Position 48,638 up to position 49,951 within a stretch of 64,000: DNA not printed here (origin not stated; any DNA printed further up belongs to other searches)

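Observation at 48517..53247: Carrier-protein-based aminoacyl tailoring cassette (PCP + arginase-fold + ACAD-fold + NRPS-type A-domain + GNAT) wired into a polysaccharide locus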

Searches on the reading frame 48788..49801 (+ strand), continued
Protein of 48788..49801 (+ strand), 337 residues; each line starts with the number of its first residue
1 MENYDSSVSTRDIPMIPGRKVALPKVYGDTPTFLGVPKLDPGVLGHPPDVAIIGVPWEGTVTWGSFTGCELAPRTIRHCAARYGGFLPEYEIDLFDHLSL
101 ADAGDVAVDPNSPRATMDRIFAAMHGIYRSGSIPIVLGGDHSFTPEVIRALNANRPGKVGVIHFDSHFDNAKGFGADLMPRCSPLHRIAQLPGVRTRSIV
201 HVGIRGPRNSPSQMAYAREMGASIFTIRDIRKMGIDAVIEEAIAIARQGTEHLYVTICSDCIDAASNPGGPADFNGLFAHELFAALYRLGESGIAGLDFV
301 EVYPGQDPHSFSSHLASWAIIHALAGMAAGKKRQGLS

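Call 24: find_related_loci(query=A1, collection=genome_contigs, flank=10000)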
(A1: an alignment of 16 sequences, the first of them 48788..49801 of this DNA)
Query A1 (337 aa) in genome_contigs; peptide patterns used: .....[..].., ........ (x = any residue, [..] = any of these).
81 stretches matched a pattern; 50 encode a relative of the query (tblastn E <= 1e-3); 50 distinct loci.
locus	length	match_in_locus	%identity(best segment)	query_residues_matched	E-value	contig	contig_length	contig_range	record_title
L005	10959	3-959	76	16-334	8e-169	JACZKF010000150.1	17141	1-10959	MAG: Desulfuromonadales bacterium isolate MAG38 geobacteraceae_2_contig_393135, whole genome shotgun sequence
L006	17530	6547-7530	74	5-332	6e-169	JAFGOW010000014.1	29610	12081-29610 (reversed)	MAG: Deltaproteobacteria bacterium isolate Zod_Metabat.652 k87_643161, whole genome shotgun sequence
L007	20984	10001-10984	72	7-334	2e-160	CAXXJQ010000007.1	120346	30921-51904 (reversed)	MAG: Desulfuromonadales bacterium isolate 9856a9eb-0080-408b-a1e2-7796c5ec94f2 genome assembly, contig: contig_7, whole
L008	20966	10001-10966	69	13-334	4e-158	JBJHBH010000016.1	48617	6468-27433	MAG: Desulfuromonadales bacterium isolate SF2967_J5348.semibin_refined.095 NODE_847_length_48617_cov_1.816478, whole gen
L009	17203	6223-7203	67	8-334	1e-156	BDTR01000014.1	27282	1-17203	Bacterium BMS3Bbin08 DNA, contig: NODE_30, whole genome shotgun sequence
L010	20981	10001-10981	66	8-334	7e-156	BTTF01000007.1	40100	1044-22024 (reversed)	MAG: Bacterium Idc_ex_meta_mg7 DNA, NODE_33_40100_cov_37.315425, whole genome shotgun sequence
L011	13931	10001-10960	69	13-332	6e-155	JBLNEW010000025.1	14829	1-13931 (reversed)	MAG: Deltaproteobacteria bacterium isolate MAG62 PRJNA488683_bin1_renamed_24, whole genome shotgun sequence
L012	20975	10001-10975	68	9-333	2e-154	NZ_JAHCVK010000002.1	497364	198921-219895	Geomobilimonas luticola strain JCM 17780 NODE_2_length_497364_cov_218.462986, whole genome shotgun sequence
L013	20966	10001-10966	68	12-333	9e-154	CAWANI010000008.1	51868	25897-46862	MAG: uncultured delta proteobacterium isolate MFD02923.bin.2.91 genome assembly, contig: contig_19650, whole genome shot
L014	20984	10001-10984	66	6-333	4e-153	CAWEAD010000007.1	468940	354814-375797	MAG: uncultured delta proteobacterium isolate MFD05684.bin.1.22 genome assembly, contig: contig_30841, whole genome shot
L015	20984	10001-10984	65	7-334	4e-153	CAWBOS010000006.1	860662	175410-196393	MAG: uncultured delta proteobacterium isolate MFD01299.bin.3.111 genome assembly, contig: contig_21432, whole genome sho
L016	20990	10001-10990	66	6-335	2e-152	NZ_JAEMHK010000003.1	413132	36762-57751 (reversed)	Geomonas propionica strain Red259 NODE_3_length_413132_cov_203.905753, whole genome shotgun sequence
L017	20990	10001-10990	67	6-335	1e-152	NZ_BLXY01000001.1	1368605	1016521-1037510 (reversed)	Geomonas paludis strain Red736 sequence01, whole genome shotgun sequence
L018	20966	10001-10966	66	11-332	5e-152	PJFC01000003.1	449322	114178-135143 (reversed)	MAG: Geobacter sp. isolate H2geo H2geo_contig_3, whole genome shotgun sequence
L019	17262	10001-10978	66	7-332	6e-151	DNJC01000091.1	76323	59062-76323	MAG TPA_asm: Geobacter sp. isolate UBA9964 contig_136, whole genome shotgun sequence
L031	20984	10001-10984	68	7-334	5e-158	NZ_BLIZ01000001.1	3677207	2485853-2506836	Geobacter sp. AOG1 scaffold1, whole genome shotgun sequence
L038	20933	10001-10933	53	22-331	2e-108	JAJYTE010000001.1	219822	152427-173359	MAG: Bacillota bacterium isolate DX1.bin88 NODE_24_length_219822_cov_4.830383, whole genome shotgun sequence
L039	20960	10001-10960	52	12-328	5e-107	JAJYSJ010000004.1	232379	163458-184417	MAG: Bacillota bacterium isolate DX1.bin42 NODE_21_length_232379_cov_3.250969, whole genome shotgun sequence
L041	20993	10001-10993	52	6-335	4e-115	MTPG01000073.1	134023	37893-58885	MAG: Desulfarculaceae bacterium JdFR-97 JGI24020J35080_1000066, whole genome shotgun sequence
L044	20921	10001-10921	53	23-328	2e-104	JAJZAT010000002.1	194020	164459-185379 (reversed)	MAG: Bacillota bacterium isolate HSP1.bin35 NODE_11_length_194020_cov_3.225134, whole genome shotgun sequence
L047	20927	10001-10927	51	21-328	3e-96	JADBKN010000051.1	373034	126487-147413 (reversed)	MAG: Bacillota bacterium isolate Bu92 bin.92_contig51, whole genome shotgun sequence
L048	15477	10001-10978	45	6-335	4e-96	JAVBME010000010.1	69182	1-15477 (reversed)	MAG: Acidaminococcales bacterium isolate EPI_MAG_00042 c_000004474693, whole genome shotgun sequence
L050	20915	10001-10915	46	24-328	2e-86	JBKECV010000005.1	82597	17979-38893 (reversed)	MAG: Candidatus Fimivivens sp. isolate VLC_037 k121_13238266, whole genome shotgun sequence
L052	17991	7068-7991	46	26-331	8e-82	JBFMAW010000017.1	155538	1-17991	MAG: Thermodesulfobacteriota bacterium isolate MAG148 MAG148_17, whole genome shotgun sequence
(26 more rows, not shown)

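Call 27: search_protein_families(library=pfam, proteins=[L001:7733-8647:+, L001:9033-9926:+, L002:7986-9011:+, L002:9331-9969:+, L002:4271-5776:+], max_evalue=0.1)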
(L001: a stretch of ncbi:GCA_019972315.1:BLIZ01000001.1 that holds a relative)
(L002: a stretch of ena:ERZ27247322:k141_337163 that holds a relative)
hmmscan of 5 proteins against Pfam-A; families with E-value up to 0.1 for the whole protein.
L001:7733-8647:+ (304 aa): 2 families
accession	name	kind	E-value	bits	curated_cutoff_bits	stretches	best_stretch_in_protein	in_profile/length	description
PF01522.26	Polysacc_deac_1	-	0.00068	20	23.1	1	97-153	39-95/124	Polysaccharide deacetylase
PF23417.1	STING_TM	-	0.033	15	28.1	1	271-293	22-43/109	STING transmembrane domain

L001:9033-9926:+ (297 aa): 2 families
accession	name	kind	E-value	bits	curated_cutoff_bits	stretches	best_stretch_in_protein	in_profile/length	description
PF00132.30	Hexapep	-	8.7e-11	41.5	27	1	138-168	2-32/36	Bacterial transferase hexapeptide (six repeats)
PF25084.1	LbH_EIF2B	-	1.9e-06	28.2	54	1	139-189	5-55/105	EIF2B subunit epsilon LbH domain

L002:7986-9011:+ (341 aa): 0 families

L002:9331-9969:+ (212 aa): 1 family
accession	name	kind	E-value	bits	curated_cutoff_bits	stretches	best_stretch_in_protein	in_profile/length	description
PF00583.31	Acetyltransf_1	-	0.055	14.2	20.7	1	82-166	30-97/116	Acetyltransferase (GNAT) family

L002:4271-5776:+ (501 aa): 1 family
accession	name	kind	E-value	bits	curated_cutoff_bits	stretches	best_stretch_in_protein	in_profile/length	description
PF04015.17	DUF362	-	5.4e-22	79.3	24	1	237-431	80-199/200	Domain of unknown function (DUF362)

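Call 63: search_protein_families(library=ncbifam, proteins=[L048:4041-5192:+, L052:8163-9293:+, L052:14400-15827:+, L041:11014-12018:+, L041:11999-13279:+, L050:10991-11905:+, L038:5135-6382:+, L044:5280-6536:-, L039:5306-6559:-, L047:4493-6319:+], max_evalue=0.00001)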
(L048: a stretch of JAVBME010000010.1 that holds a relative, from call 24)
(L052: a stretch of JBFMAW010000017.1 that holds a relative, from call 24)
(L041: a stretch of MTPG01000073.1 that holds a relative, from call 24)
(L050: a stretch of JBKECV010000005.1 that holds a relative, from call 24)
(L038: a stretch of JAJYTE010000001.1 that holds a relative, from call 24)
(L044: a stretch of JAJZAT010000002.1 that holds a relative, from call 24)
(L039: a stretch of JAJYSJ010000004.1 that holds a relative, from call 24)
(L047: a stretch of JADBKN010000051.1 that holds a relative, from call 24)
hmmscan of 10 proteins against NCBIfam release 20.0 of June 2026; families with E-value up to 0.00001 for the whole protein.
L048:4041-5192:+ (383 aa): 3 families
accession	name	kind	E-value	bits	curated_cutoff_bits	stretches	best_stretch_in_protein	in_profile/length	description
NF011933.0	PRK15404.1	subfamily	2.2e-65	221.1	477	1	33-365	20-350/370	high-affinity branched-chain amino acid ABC transporter substrate-binding protein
TIGR03407.1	urea_ABC_UrtA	exception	8.6e-24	84.1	492.75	1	40-382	1-348/361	urea ABC transporter substrate-binding protein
TIGR03669.1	urea_ABC_arch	equivalog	1.3e-17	63.9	494.8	1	40-378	1-339/375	urea ABC transporter substrate-binding protein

L052:8163-9293:+ (376 aa): 2 families
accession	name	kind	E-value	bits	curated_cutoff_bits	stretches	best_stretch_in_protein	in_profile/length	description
NF011933.0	PRK15404.1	subfamily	4.3e-48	164.3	477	1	22-356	15-349/370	high-affinity branched-chain amino acid ABC transporter substrate-binding protein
TIGR03407.1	urea_ABC_UrtA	exception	1.1e-12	47.5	492.75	1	35-358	1-330/361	urea ABC transporter substrate-binding protein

L052:14400-15827:+ (475 aa): 26 families (the best 25 are shown)
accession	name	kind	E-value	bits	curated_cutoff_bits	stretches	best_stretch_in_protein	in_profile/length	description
TIGR00132.1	gatA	equivalog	4.9e-122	408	481.1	1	17-459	4-462/466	Asp-tRNA(Asn)/Glu-tRNA(Gln) amidotransferase subunit GatA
TIGR02715.1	amido_AtzE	subfamily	2.2e-115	386.2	425.75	1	16-459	7-446/452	AtzE family amidohydrolase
NF006631.0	PRK09201.1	equivalog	4.5e-115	385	461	1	12-460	10-454/466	AtzE family amidohydrolase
NF004815.0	PRK06169.1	equivalog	2e-106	356.4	506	1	16-471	17-469/471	amidase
NF005688.0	PRK07488.1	equivalog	2.3e-98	330.2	532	1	5-459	7-464/474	indoleacetamide hydrolase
NF005460.0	PRK07056.1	subfamily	2.6e-98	330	447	1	22-457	21-449/457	amidase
NF005686.0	PRK07486.1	subfamily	3.7e-94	316.1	465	1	15-471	20-483/486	amidase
NF005565.0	PRK07235.1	subfamily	2.3e-90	303.7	545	2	51-313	66-329/506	amidase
NF004816.0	PRK06170.1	equivalog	1.1e-84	284.8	503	1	4-470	7-490/493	amidase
NF004766.0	PRK06102.1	equivalog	2.5e-84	284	559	1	15-457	14-447/455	amidase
NF005687.0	PRK07487.1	subfamily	2.3e-82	277.3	428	1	13-461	12-456/468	amidase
NF005450.0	PRK07042.1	equivalog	5.9e-80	269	458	1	16-467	14-458/464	amidase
NF006043.0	PRK08186.1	subfamily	5.3e-76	256.3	487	1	10-467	8-454/600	allophanate hydrolase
NF006006.0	PRK08137.1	equivalog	5.9e-76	256.3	534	1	30-322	55-356/529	amidase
NF009119.0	PRK12470.1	equivalog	3.8e-73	247.1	498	1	1-470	1-461/462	amidase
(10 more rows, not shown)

L041:11014-12018:+ (334 aa): 21 families
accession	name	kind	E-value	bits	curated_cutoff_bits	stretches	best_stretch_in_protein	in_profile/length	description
TIGR01327.1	PGDH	equivalog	6.6e-78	262.8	454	1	4-308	1-305/525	phosphoglycerate dehydrogenase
NF009714.1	PRK13243.1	equivalog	5.2e-72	242.9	455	1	2-309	2-318/332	glyoxylate reductase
NF005069.0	PRK06487.1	equivalog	1.4e-55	188.6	448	1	33-307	39-314/320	2-hydroxyacid dehydrogenase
NF011938.0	PRK15409.1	equivalog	9.9e-54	182.5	492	1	1-307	1-312/324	glyoxylate/hydroxypyruvate reductase GhrB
NF008759.0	PRK11790.1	equivalog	6.5e-53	179.9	404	1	2-295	11-307/410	phosphoglycerate dehydrogenase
NF005750.0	PRK07574.1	equivalog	3.3e-48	164.6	329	1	54-304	104-356/386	NAD-dependent formate dehydrogenase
NF005387.0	PRK06932.1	equivalog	3.2e-46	157.7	492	1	33-292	35-297/314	2-hydroxyacid dehydrogenase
NF006263.0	PRK08410.1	equivalog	6.1e-46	157.2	389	1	11-305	11-308/311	D-2-hydroxyacid dehydrogenase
NF001309.0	PRK00257.1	equivalog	3.4e-33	115.1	434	1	39-294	34-267/379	4-phosphoerythronate dehydrogenase PdxB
NF041369.1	Dhydh_Halo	equivalog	2.4e-32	112.4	400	1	73-299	64-289/305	D-2-hydroxyacid dehydrogenase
NF000492.1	vanH_gen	exception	2.3e-30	105.7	540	1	46-291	46-297/312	D-lactate dehydrogenase VanH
NF005027.0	PRK06436.1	equivalog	1.9e-27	96.2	261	1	66-307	51-283/303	2-hydroxyacid dehydrogenase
NF006374.0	PRK08605.1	subfamily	2.3e-27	95.9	356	1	44-266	47-270/332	D-lactate dehydrogenase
NF000371.1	vanH_Agroup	exception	1.1e-23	83.9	700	1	65-290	72-301/322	VanH-A/VanH-Pt family D-lactate dehydrogenase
NF000004.1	vanH-D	exception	1.6e-23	83.3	550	1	65-263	73-262/323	D-lactate dehydrogenase VanH-D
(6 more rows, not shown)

L041:11999-13279:+ (426 aa): 1 family
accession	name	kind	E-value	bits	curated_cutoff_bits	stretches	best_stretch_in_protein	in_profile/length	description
NF052515.1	NPN_iso_grp_22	equivalog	2.1e-148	494.4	400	1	16-396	2-390/392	nickel pincer cofactor-dependent isomerase, group 22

L050:10991-11905:+ (304 aa): 6 families
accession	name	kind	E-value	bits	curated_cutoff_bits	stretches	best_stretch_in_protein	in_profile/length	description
TIGR03814.1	Gln_ase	equivalog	4e-117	390.6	255.4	1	7-304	3-300/300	glutaminase A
NF002133.0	PRK00971.1-2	equivalog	5.8e-98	327.9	368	1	2-304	5-305/305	glutaminase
NF009020.0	PRK12356.1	equivalog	1.8e-92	309.5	395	1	3-304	12-311/319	glutaminase A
NF002132.0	PRK00971.1-1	equivalog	3.7e-91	305.4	381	1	5-304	10-308/308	glutaminase B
NF002134.0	PRK00971.1-4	equivalog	3.1e-90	303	557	1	18-301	21-304/429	glutaminase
NF009021.0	PRK12357.1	equivalog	1e-87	294.4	470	1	13-304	25-326/326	glutaminase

L038:5135-6382:+ (415 aa): 3 families
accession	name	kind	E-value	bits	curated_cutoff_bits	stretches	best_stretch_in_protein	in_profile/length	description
NF011933.0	PRK15404.1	subfamily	1.7e-74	251.1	477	1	40-383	8-349/370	high-affinity branched-chain amino acid ABC transporter substrate-binding protein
TIGR03407.1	urea_ABC_UrtA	exception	4.7e-16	58.6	492.75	1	59-402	1-348/361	urea ABC transporter substrate-binding protein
TIGR03669.1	urea_ABC_arch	equivalog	5e-11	42.2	494.8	1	60-363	2-305/375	urea ABC transporter substrate-binding protein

L044:5280-6536:- (418 aa): 0 families

L039:5306-6559:- (417 aa): 0 families

L047:4493-6319:+ (608 aa): 3 families
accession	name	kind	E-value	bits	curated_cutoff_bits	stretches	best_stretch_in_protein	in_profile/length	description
NF011933.0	PRK15404.1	subfamily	1.8e-83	280.7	477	1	247-579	20-351/370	high-affinity branched-chain amino acid ABC transporter substrate-binding protein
TIGR03407.1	urea_ABC_UrtA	exception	3.6e-22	78.8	492.75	1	254-594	1-346/361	urea ABC transporter substrate-binding protein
TIGR03669.1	urea_ABC_arch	equivalog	8.1e-18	64.5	494.8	1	254-448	1-192/375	urea ABC transporter substrate-binding protein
